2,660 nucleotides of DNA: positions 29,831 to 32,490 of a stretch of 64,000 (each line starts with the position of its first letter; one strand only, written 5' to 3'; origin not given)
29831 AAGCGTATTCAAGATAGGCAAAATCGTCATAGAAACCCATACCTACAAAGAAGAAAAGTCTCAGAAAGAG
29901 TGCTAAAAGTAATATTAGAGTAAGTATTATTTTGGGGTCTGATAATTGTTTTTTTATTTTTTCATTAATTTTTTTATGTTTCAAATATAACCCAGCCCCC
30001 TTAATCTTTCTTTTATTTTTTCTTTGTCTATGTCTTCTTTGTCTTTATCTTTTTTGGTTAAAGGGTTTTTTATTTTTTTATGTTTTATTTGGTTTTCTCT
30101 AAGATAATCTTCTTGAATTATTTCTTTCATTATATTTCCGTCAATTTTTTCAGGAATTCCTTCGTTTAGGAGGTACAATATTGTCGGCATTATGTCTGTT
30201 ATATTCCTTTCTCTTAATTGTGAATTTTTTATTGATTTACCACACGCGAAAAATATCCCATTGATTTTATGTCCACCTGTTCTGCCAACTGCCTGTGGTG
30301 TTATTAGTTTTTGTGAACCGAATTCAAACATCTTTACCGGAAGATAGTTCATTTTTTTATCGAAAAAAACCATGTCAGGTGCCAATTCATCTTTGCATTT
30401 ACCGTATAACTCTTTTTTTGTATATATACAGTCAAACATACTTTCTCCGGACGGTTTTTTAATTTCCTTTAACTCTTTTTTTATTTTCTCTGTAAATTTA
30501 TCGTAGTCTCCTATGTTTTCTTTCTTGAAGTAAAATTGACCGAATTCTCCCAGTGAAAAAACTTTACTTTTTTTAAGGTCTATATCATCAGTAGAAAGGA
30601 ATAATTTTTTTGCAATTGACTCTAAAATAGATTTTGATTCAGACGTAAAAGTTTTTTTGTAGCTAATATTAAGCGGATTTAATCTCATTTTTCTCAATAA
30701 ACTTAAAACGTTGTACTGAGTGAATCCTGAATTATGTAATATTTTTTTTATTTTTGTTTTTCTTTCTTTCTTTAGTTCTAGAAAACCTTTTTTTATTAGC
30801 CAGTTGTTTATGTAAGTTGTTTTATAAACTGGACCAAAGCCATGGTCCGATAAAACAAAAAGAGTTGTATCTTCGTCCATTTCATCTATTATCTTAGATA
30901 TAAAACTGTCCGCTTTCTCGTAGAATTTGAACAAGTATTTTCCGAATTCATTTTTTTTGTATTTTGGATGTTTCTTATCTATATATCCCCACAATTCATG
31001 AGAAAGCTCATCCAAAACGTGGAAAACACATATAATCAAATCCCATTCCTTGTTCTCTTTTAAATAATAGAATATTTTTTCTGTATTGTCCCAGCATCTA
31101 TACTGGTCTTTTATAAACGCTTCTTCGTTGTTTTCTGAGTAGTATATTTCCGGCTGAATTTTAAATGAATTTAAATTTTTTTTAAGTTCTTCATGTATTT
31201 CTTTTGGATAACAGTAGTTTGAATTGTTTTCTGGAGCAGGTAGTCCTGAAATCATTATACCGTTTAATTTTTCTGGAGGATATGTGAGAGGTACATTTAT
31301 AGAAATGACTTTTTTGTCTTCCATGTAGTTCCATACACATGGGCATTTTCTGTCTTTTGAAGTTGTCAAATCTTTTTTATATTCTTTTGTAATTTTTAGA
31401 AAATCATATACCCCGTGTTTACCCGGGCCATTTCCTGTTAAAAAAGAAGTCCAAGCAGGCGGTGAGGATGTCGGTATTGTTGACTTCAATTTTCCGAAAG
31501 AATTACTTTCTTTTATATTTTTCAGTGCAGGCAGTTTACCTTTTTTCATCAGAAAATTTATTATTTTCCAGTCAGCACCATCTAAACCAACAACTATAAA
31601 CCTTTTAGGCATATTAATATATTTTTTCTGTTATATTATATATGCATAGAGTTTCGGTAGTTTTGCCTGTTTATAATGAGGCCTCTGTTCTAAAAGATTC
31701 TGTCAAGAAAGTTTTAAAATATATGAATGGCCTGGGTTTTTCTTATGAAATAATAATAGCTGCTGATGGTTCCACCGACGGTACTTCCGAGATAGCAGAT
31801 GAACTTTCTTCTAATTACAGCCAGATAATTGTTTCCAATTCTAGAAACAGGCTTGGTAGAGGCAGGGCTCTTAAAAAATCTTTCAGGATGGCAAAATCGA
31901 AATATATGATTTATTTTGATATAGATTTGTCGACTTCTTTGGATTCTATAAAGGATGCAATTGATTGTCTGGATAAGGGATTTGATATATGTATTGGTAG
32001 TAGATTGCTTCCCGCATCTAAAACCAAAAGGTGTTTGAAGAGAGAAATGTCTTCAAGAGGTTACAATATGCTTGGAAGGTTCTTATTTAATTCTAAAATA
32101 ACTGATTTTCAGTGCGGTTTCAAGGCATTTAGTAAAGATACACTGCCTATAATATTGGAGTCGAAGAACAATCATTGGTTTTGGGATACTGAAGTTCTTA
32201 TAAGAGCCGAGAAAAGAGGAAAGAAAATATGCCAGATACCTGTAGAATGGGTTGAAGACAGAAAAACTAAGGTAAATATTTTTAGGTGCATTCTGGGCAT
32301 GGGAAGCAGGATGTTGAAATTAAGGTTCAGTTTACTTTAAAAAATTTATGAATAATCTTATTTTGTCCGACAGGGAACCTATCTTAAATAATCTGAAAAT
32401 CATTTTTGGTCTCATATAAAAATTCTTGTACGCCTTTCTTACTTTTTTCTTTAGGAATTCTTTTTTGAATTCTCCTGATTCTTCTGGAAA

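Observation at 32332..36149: Operon of an anchored surface protein, GT2, radical SAM/SPASM and B12-radical SAM: possible post-translational maturation system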

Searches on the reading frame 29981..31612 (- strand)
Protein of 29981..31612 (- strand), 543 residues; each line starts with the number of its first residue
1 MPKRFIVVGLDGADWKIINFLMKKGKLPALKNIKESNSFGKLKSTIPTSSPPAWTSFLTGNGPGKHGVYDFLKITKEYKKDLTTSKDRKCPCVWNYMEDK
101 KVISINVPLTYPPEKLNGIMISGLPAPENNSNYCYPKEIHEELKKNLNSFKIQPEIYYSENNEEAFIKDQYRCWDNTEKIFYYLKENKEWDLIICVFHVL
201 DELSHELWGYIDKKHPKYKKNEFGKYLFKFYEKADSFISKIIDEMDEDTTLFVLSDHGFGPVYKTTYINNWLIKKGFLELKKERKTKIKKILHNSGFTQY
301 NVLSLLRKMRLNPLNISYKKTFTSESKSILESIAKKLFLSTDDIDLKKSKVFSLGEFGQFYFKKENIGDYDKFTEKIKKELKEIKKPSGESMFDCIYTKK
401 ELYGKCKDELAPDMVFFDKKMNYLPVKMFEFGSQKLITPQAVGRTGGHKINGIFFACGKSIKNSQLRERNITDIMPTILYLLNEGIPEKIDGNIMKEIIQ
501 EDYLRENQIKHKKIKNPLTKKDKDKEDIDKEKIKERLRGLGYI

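Call 3: search_protein_families(library=pfam, proteins=[window:29981-31612:-], max_evalue=0.01)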
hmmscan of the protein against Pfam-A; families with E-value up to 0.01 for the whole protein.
window:29981-31612:- (543 aa): 3 families
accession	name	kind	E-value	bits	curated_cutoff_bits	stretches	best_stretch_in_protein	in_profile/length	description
PF01663.27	Phosphodiest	-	2.8e-32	113.1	23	1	6-330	2-241/342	Type I phosphodiesterase / nucleotide pyrophosphatase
PF01676.23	Metalloenzyme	-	0.0012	18.9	24.3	1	229-266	171-209/252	Metalloenzyme superfamily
PF00884.28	Sulfatase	-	0.0075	16.1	25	0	157-262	179-246/301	Sulfatase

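Call 4: search_protein_families(library=ncbifam, proteins=[window:29981-31612:-], max_evalue=0.01)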
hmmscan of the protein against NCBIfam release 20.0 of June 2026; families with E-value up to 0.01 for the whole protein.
window:29981-31612:- (543 aa): 2 families
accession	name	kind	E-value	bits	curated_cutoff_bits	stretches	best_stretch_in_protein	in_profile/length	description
NF010322.0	PRK13759.1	equivalog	4.9e-05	22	481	0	470-504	351-385/486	arylsulfatase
TIGR02335.1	hydr_PhnA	equivalog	6.9e-05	22.1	407.55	1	5-82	15-92/408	phosphonoacetate hydrolase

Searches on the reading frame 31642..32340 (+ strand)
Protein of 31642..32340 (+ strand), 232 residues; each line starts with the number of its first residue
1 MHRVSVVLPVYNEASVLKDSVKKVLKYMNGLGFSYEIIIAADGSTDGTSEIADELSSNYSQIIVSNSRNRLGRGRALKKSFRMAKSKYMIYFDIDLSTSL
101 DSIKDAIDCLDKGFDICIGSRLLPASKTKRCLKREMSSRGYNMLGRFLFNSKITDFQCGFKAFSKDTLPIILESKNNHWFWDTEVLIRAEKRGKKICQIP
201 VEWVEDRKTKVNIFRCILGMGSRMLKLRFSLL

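Call 3: search_protein_families(library=pfam, proteins=[window:31642-32340:+], max_evalue=0.01)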
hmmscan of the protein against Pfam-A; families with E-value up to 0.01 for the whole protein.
window:31642-32340:+ (232 aa): 4 families
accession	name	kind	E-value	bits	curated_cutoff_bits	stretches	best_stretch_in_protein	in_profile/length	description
PF00535.33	Glycos_transf_2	-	5.9e-28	98.3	23.3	1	5-166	1-162/168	Glycosyl transferase family 2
PF13641.12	Glyco_tranf_2_3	-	1.2e-07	32.4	27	1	2-91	1-92/230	Glycosyltransferase like family 2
PF10111.15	Glyco_tranf_2_2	-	6.4e-05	23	27.3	1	5-105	1-101/276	Glycosyltransferase like family 2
PF13704.12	Glyco_tranf_2_4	-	0.00038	21.3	27.5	1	21-95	7-81/98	Glycosyl transferase family 2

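Call 4: search_protein_families(library=ncbifam, proteins=[window:31642-32340:+], max_evalue=0.01)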
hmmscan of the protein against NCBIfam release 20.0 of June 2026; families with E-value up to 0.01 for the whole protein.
window:31642-32340:+ (232 aa): 19 families
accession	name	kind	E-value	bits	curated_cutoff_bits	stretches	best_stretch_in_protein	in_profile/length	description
NF007986.1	PRK10714.1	equivalog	5.3e-17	61.8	529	1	2-206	6-203/316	undecaprenyl-phosphate 4-deoxy-4-formamido-L-arabinose transferase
TIGR04182.1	glyco_TIGR04182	equivalog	1e-16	61.2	325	1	4-212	2-202/293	S-layer glycoprotein N-glycosyltransferase AglJ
NF041391.1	DPhHxTase_Halo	equivalog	5.4e-16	58.2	375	1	11-207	4-187/213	dolichyl-phosphate hexose transferase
TIGR03937.1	PgaC_IcaA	equivalog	2.3e-13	49.9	422.3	1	2-95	45-135/407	poly-beta-1,6-N-acetyl-D-glucosamine synthase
NF047588.1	GlcsyltransPgfSStrep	equivalog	9.8e-13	48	500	1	3-173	2-169/308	glycosyltransferase PgfS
NF007482.0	PRK10073.1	equivalog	8.9e-11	41.3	423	1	3-95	7-95/334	glycosyltransferase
NF050050.1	ProtGlycPglI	equivalog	9.7e-11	41.6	500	1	2-142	2-137/306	GalNAc(5)-diNAcBac-PP-undecaprenol beta-1,3-glucosyltransferase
NF058614.1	PPMAGASynPpgS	equivalog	2.5e-10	40.2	370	1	4-202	2-195/226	polyprenyl-phospho-N-acetylgalactosaminyl synthase PpgS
NF010496.0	PRK13915.1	equivalog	8.6e-10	38.2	262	1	2-98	31-129/307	glucosyl-3-phosphoglycerate synthase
NF041875.1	EPS_EpsD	equivalog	4.6e-09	36.1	370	1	4-127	1-121/325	exopolysaccharide biosynthesis glycosyltransferase EpsD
TIGR04283.1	glyco_like_mftF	equivalog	6.1e-09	35.8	182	1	4-110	1-97/221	TIGR04283 family arsenosugar biosynthesis glycosyltransferase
NF047683.1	TeichurnBiosyTuaG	equivalog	1.5e-08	34.6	400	1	3-101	7-102/252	teichuronic acid biosynthesis protein TuaG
TIGR03111.1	glyc2_xrt_Gpos1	hypoth_equivalog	3.4e-08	32.7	363.95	1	3-117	50-163/439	TIGR03111 family XrtG-associated glycosyltransferase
NF053739.1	GlytfEpsEBac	equivalog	6.1e-08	32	450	1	3-110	2-107/265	glycosyltransferase EpsE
NF038302.1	EPS_HpsE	equivalog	3.7e-07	29.4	300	1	4-107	3-108/307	hormogonium polysaccharide biosynthesis glycosyltransferase HpsE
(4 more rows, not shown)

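Call 78: search_solved_structures(query=window:31642-32340:+, max_evalue=0.00001)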
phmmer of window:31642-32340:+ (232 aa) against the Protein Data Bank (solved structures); distinct sequences matched with E-value up to 0.00001: 9.
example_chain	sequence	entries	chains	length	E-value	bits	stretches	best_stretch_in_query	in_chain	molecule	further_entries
5mlz_A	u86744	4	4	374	7.6e-17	65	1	3-169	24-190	Dolichol monophosphate mannose synthase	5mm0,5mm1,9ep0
9bhc_C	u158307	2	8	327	2e-13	53.8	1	3-205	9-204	Undecaprenyl-phosphate 4-deoxy-4-formamido-L-arabinose transferase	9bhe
8vxh_A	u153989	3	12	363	2.7e-13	53.4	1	3-204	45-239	Undecaprenyl-phosphate 4-deoxy-4-formamido-L-arabinose transferase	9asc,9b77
9hwj_A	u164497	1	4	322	3.2e-12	49.9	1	3-205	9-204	Undecaprenyl-phosphate 4-deoxy-4-formamido-L-arabinose transferase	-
5eke_A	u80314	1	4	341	1.3e-10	44.7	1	4-147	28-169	Uncharacterized glycosyltransferase sll0501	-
5ekp_C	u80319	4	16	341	1.3e-10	44.7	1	4-147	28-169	Uncharacterized glycosyltransferase sll0501 | Glycosyltransferase sll0501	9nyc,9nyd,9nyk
9nye_A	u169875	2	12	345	1.3e-10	44.7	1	4-147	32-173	Glycosyltransferase sll0501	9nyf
2z87_A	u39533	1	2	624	2.5e-09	40.4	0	4-116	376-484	Chondroitin synthase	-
2z86_A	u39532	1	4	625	2.5e-09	40.4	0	4-116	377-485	Chondroitin synthase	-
